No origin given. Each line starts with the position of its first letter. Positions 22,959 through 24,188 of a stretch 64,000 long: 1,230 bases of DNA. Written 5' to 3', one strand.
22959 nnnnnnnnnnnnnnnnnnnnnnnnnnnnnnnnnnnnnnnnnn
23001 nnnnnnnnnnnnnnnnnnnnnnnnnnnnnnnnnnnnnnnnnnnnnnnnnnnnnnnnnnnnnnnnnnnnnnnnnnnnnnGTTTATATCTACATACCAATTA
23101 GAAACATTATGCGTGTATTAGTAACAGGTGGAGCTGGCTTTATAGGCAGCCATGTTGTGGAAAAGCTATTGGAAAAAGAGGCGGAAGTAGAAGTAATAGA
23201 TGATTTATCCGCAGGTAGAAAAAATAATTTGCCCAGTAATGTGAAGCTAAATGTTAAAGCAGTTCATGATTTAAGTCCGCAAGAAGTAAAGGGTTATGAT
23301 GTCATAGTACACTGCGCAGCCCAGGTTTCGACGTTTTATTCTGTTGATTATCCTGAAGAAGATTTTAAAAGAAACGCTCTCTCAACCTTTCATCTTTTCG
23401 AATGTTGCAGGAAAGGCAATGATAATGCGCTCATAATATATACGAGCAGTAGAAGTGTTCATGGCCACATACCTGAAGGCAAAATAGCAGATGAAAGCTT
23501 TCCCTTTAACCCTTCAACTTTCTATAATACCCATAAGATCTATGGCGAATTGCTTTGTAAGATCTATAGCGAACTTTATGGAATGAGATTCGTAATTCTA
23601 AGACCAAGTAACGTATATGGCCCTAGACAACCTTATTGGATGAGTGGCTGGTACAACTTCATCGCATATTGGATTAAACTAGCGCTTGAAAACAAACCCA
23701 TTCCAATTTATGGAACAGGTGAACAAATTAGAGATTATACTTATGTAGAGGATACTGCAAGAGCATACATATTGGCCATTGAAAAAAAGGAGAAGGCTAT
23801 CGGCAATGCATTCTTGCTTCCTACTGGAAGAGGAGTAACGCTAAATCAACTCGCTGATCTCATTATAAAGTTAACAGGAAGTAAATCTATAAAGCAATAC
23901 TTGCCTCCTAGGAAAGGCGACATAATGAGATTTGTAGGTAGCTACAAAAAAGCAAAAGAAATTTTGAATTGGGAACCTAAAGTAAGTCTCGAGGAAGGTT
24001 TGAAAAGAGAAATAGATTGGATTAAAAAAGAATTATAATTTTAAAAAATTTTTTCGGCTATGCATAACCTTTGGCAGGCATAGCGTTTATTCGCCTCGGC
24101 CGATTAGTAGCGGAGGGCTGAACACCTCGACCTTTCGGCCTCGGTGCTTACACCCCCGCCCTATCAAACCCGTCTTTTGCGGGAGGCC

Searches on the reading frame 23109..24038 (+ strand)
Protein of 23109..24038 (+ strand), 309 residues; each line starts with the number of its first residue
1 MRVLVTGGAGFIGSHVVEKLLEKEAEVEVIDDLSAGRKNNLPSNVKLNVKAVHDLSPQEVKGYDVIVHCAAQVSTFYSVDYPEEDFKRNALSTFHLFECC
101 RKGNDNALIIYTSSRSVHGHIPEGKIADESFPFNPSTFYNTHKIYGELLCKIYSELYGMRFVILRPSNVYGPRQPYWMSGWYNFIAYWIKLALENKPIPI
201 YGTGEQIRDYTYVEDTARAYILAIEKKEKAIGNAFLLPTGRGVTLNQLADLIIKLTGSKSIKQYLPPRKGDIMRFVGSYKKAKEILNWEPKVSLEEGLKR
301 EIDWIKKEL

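Call 57: search_protein_families(library=ncbifam, proteins=[window:23109-24038:+], max_evalue=0.00001)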
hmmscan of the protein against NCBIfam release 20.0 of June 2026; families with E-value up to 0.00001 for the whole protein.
window:23109-24038:+ (309 aa): 25 families
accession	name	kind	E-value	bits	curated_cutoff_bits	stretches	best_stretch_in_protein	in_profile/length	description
TIGR01181.1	dTDP_gluc_dehyt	equivalog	1.7e-46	158.8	365.1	1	2-306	1-312/321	dTDP-glucose 4,6-dehydratase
TIGR01179.1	galE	equivalog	2.2e-41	141.8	262.3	1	2-307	1-327/332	UDP-glucose 4-epimerase GalE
TIGR04180.1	EDH_00030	hypoth_equivalog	8.8e-33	113.6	475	1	3-292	1-296/297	NAD-dependent 4,6-dehydratase LegB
NF007490.0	PRK10084.1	subfamily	1.4e-26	93.4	649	1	1-305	1-334/361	dTDP-glucose 4,6-dehydratase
TIGR02197.1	heptose_epim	equivalog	2.3e-26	92.7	274.6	1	3-307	1-315/316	ADP-glyceromanno-heptose 6-epimerase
NF007582.0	PRK10217.1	equivalog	6.3e-23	81.4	698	1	2-304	3-330/355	dTDP-glucose 4,6-dehydratase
TIGR03466.1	HpnA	hypoth_equivalog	6.8e-22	77.8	367.65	1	1-295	1-283/327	hopanoid-associated sugar epimerase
NF011728.1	PRK15181.1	equivalog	1.1e-21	77.2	760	1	2-305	17-337/348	Vi polysaccharide biosynthesis UDP-N-acetylglucosaminuronic acid C-4 epimerase TviC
NF007956.0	PRK10675.1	subfamily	1.9e-20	73.3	394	1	1-304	1-328/338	UDP-glucose 4-epimerase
NF047922.1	GDPFucSynFcl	equivalog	9.1e-19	68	500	1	2-305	4-301/308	GDP-L-fucose synthase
NF042422.1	oxyalk_red_OleD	equivalog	2e-16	60.3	580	1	1-266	1-260/329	2-alkyl-3-oxoalkanoate reductase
NF043036.1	ErythonDh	equivalog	4.4e-16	59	325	1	1-154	1-164/321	D-erythronate dehydrogenase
NF042423.1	oxyalk_red_Shew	equivalog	4.7e-16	58.8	580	1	2-266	10-267/331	2-alkyl-3-oxoalkanoate reductase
TIGR01214.1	rmlD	equivalog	9.2e-15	54.5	224.05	1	2-229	1-202/285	dTDP-4-dehydrorhamnose reductase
NF008360.0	PRK11150.1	equivalog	1.9e-13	50.3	452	1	3-265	2-263/310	ADP-glyceromanno-heptose 6-epimerase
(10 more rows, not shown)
